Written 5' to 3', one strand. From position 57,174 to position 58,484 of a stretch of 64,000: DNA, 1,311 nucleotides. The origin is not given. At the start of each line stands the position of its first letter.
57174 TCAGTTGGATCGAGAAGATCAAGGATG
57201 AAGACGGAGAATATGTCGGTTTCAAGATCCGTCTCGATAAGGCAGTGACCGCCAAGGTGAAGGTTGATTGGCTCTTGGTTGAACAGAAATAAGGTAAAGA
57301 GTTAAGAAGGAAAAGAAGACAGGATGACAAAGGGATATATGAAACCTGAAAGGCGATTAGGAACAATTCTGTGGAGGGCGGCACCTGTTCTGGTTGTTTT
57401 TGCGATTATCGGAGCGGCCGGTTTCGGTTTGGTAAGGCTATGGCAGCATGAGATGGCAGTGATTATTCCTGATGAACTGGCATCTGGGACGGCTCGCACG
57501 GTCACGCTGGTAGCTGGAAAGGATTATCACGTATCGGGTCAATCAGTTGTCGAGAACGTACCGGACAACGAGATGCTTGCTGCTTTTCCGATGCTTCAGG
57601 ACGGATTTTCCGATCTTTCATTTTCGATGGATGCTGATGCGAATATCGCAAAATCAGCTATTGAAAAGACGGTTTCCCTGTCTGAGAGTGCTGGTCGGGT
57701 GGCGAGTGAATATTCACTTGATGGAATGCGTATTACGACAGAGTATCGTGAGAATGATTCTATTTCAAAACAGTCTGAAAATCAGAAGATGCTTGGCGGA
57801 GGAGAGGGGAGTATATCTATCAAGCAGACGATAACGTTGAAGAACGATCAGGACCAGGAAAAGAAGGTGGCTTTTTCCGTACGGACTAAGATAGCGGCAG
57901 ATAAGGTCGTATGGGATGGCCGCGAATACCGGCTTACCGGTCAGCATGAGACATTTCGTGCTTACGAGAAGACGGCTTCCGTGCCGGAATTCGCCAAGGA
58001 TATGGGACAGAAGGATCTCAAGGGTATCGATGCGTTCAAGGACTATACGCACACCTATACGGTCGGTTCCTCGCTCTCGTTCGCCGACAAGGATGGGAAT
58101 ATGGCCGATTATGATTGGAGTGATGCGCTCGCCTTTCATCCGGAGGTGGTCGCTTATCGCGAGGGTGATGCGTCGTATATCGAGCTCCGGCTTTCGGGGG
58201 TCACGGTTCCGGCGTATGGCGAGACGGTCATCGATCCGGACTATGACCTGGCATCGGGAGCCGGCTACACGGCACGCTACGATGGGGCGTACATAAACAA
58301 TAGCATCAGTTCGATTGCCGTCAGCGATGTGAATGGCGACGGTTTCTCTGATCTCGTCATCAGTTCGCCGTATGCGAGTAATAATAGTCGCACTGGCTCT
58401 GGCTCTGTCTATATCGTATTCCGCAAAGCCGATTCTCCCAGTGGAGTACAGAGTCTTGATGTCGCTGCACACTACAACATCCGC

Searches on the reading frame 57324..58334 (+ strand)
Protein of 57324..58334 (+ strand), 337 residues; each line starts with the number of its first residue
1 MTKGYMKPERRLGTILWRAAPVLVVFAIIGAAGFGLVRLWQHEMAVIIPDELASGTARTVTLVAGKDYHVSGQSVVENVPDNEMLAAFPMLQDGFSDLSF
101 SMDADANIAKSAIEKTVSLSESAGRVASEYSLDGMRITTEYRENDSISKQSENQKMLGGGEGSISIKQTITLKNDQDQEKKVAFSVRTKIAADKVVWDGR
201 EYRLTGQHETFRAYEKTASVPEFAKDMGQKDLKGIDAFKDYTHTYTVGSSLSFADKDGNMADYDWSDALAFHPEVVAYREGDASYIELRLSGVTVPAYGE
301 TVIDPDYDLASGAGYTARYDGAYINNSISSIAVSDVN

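Call 26: search_protein_families(library=ncbifam, proteins=[window:57324-58334:+], max_evalue=0.01)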
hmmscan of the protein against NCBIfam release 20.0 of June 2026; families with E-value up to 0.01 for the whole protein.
window:57324-58334:+ (337 aa): 0 families

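Call 33: find_related_loci(query=A3, collection=genome_contigs, flank=10000)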
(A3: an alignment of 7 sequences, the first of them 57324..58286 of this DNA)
Query A3 (321 aa) in genome_contigs; peptide patterns used: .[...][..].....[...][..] (x = any residue, [..] = any of these).
16 stretches matched a pattern; 1 encode a relative of the query (tblastn E <= 1e-3); 1 distinct loci.
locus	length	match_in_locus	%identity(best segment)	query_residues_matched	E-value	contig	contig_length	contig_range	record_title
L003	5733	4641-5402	43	61-321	3e-63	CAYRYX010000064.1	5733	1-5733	MAG TPA_asm: uncultured Bdellovibrionales bacterium isolate binchicken_co245_258 genome assembly, contig: NODE_18964_len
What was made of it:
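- The only reference-genome hit for the N-domain is a contig binned as Bdellovibrionales (call 33).
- Tried and rejected: A genome_contigs scan with the N-domain profile found one 5.7-kb contig only (L003, binned as Bdellovibrionales), so it gave no firm taxonomy (call 33).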

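Call 48: predict_structure(alignment_id=A2)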
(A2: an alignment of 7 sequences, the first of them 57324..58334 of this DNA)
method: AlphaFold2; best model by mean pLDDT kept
length: 337 residues; sequences in the alignment: 7
mean_pLDDT: 75.2   pTM: 0.68
mean pLDDT of the five models: 75.2, 73.3, 72.9, 70.7, 70.6
residues with pLDDT >= 90: 135; 70-90: 92; 50-70: 37; < 50: 73
segments of 3 or more residues with pLDDT < 50: 1-14, 39-52, 146-161, 311-337
pLDDT, mean of each block of 10 residues (from residue 1): 37 50 68 56 41 69 94 95 85 89 94 92 87 95 59 35 75 96 96 90 96 85 69 74 81 86 87 94 95 95 79 37 32 31
secondary structure, 60 per line:
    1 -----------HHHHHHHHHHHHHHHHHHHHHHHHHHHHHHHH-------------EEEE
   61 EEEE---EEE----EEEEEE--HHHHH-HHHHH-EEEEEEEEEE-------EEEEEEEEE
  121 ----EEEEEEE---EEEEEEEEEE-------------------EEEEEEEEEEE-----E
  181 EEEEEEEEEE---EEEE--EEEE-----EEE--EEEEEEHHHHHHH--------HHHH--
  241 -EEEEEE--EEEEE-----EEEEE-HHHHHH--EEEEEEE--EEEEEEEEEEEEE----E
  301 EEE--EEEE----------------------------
elements in order: H12-43 E57-64 E68-70 E75-80 H83-87 H89-93 E95-104 E112-120 E125-131 E135-144 E164-174 E180-190 E194-197 E200-203 E209-211 E214-219 H220-226 H235-238 E242-247 E250-254 E260-264 H266-271 E274-280 E283-295 E300-303 E306-309
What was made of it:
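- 57486..58253 (+): Unannotated all-beta N-domain (aa ~55-310), supersandwich-like. AF2 core pLDDT mostly >85 (call 48).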

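Call 54: fold_search(model_id=the predicted structure, library=pdb)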
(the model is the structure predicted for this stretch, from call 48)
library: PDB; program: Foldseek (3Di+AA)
matches with E <= 10: 766; with E <= 0.001: 12
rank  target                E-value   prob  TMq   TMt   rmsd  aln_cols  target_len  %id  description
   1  9grx_2                1.0e-05  1.00  0.35  0.39  11.2       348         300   11  NDH-PSI-LHCI supercomplex from S. oleracea (released 2025-02-12)
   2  3bs6_A                4.8e-05  1.00  0.27  0.33   8.4       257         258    7  1.8 Angstrom crystal structure of the periplasmic domain of the membrane insertase YidC (released 2008-02-12)
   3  3bs6_B                6.6e-05  1.00  0.27  0.34   8.0       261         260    7  1.8 Angstrom crystal structure of the periplasmic domain of the membrane insertase YidC (released 2008-02-12)
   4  9ayu_A                6.6e-05  1.00  0.26  0.16  14.6       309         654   12  Structure of the A type blood alpha-D-galactosamine galactosaminidase D463A mutant from Flavonifractor plautii (released 2024-12-18)
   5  9awt_A                9.1e-05  1.00  0.26  0.16  14.8       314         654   11  Structure of the A type blood alpha-D-galactosamine galactosaminidase from Flavonifractor plautii in complex with GalN (released 2024-12-18)
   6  6al2_A                9.6e-05  1.00  0.29  0.21  12.6       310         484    9  Crystal structure of E. coli YidC at 2.8 A resolution (released 2018-11-07)
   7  3blc_B                9.6e-05  1.00  0.27  0.32  12.2       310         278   10  Crystal structure of the periplasmic domain of the Escherichia Coli YIDC (released 2007-12-25)
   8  6al2_B                1.6e-04  1.00  0.29  0.21  11.9       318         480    9  Crystal structure of E. coli YidC at 2.8 A resolution (released 2018-11-07)
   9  3wvf_B                1.8e-04  1.00  0.28  0.22  11.4       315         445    8  Crystal structure of YidC from Escherichia coli (released 2014-12-17)
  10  8x1b                  4.6e-04  1.00  0.30  0.17  12.8       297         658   10  Cryo-EM structure of FpGalactosaminidase from Flavonifractor plautii in apo state (released 2024-11-13)
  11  3wvf_A                5.1e-04  1.00  0.30  0.23  13.0       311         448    7  Crystal structure of YidC from Escherichia coli (released 2014-12-17)
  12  4kff_C                9.2e-04  0.99  0.28  0.16  12.2       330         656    8  Crystal structure of Hansenula polymorpha copper amine oxidase-1 reduced by methylamine at pH 8.5 (released 2013-08-28)
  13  3ty1_A                1.0e-03  0.99  0.28  0.25  11.7       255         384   13  Crystal structure of a putative aldose 1-epimerase (KPN_04629) from Klebsiella pneumoniae subsp. pneumoniae MGH 78578  (released 2011-12-28)
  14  9e08_A                1.1e-03  0.99  0.28  0.20   9.8       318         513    8  Cryo-EM structure of MdoD from Escherichia coli (released 2025-08-27)
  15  3nbb_A                1.4e-03  0.99  0.28  0.16  12.2       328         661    8  Crystal structure of mutant Y305F expressed in E. coli in the copper amine oxidase from hansenula polymorpha (released 2010-08-25)
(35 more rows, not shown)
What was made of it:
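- The N-domain fold match has low TM-scores (call 54).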

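Call 61: find_homologous_proteins(query=window:57459-58286:+, max_evalue=0.001)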
Query window:57459-58286:+: 1288 candidates shared short words with the query, none scored E <= 0.001.
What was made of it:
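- Tried and rejected: This appears to be a limitation of the word index (call 61).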

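Call 70: search_protein_representatives(protein=window:57459-58286:+)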
Query: 276 residues. Proteins with E-value up to 0.001 (for the whole library): 51; up to 1e-10: 26; up to 1e-30: 11. The best 51 are listed.
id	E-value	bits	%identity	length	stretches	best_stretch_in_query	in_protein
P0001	1.2e-174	595.2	94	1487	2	2-276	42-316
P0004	3.1e-57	210.4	42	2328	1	10-276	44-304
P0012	4.0e-53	196.9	40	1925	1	18-276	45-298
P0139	6.7e-53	196.2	43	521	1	5-274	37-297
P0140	7.6e-50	186.2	40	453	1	16-276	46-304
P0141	1.7e-49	185.1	45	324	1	38-276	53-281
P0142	5.8e-46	173.5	39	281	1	34-276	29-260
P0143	4.0e-41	157.6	43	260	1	17-213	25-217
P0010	8.5e-39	150.0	35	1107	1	4-276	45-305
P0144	6.1e-35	137.4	46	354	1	105-276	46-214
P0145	1.6e-31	126.1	39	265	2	119-214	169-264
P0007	1.5e-30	123.0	35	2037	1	35-276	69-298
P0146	1.2e-29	120.0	36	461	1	14-276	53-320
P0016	2.4e-28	115.7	35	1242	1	97-276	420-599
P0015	1.8e-27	112.9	36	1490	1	88-276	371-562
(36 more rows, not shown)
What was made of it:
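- Tried and rejected: The exhaustive HMMER search did find the family (call 70).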

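Call 86: fold_search(model_id=the predicted structure, library=viral)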
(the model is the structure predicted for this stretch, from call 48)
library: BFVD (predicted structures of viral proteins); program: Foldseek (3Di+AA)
matches with E <= 10: 452; with E <= 0.001: 2
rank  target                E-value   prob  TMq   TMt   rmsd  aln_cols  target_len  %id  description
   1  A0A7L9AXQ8            3.1e-04  1.00  0.29  0.13  10.4       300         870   10  Glycoside hydrolase family 65 central catalytic domain-containing protein [Pyramimonas orientalis virus]
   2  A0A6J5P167            6.9e-04  1.00  0.31  0.09   7.9       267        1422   10  Fibronectin type III [uncultured Caudovirales phage]
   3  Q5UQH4                9.1e-03  0.13  0.12  0.12  20.7       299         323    9  Uncharacterized protein L823 [Acanthamoeba polyphaga mimivirus]
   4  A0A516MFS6            1.3e-02  0.66  0.19  0.27  10.4       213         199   10  (no name in the UniProt tables at hand)
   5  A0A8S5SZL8            2.2e-02  0.18  0.10  0.05  18.6       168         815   12  Pectate lyase [Podoviridae sp. ctnWS46]
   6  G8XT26                2.2e-02  0.08  0.11  0.11  24.3       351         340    8  Membrane protein A22 [Saimiriine betaherpesvirus 4]
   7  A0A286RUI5            2.5e-02  0.06  0.10  0.10  24.2       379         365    9  DNA polymerase processivity factor [Beluga whale alphaherpesvirus 1]
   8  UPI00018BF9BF         3.7e-02  0.20  0.12  0.18  24.2       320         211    9  (no name look-up for this kind of identifier)
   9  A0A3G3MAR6            3.9e-02  0.08  0.10  0.08  27.8       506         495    9  Minor tail protein [Gordonia phage Octobien14]
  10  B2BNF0                4.1e-02  0.18  0.13  0.17  22.3       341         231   10  Non-structural 3 [Aquareovirus G (isolate American grass carp/USA/PB01-155/-)]
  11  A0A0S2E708            4.3e-02  0.16  0.13  0.09  16.6       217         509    9  Uncharacterized protein [White spot syndrome virus]
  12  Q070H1                4.8e-02  0.06  0.08  0.11  21.8       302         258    9  Late transcription factor 1 [Nile crocodilepox virus (isolate Crocodylus niloticus/Zimbabwe/Ume/2001)]
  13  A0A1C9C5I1            5.1e-02  0.05  0.09  0.11  20.9       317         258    7  Proliferating cell nuclear antigen [Heterosigma akashiwo virus 01]
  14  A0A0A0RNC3            5.7e-02  0.18  0.14  0.08  17.7       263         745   11  Uncharacterized protein [Bacillus phage Moonbeam]
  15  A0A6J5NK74            6.3e-02  0.14  0.11  0.09  15.0       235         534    8  Uncharacterized protein [uncultured Caudovirales phage]
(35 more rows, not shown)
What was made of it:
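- On Galactose-mutarotase-like supersandwich (N-domain): Foldseek E=1e-5 to 1e-3 but TM 0.27-0.35 (calls 54, 86).
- Closest known: Galactose-mutarotase-like beta-supersandwich domains. Same: These are the best fold matches of the N-domain model (Foldseek E 1e-5 to 1e-3, probability ~1; calls 54, 86).
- The N-domain resembles supersandwich domains of glycoside hydrolases and phosphorylases (calls 54, 86).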
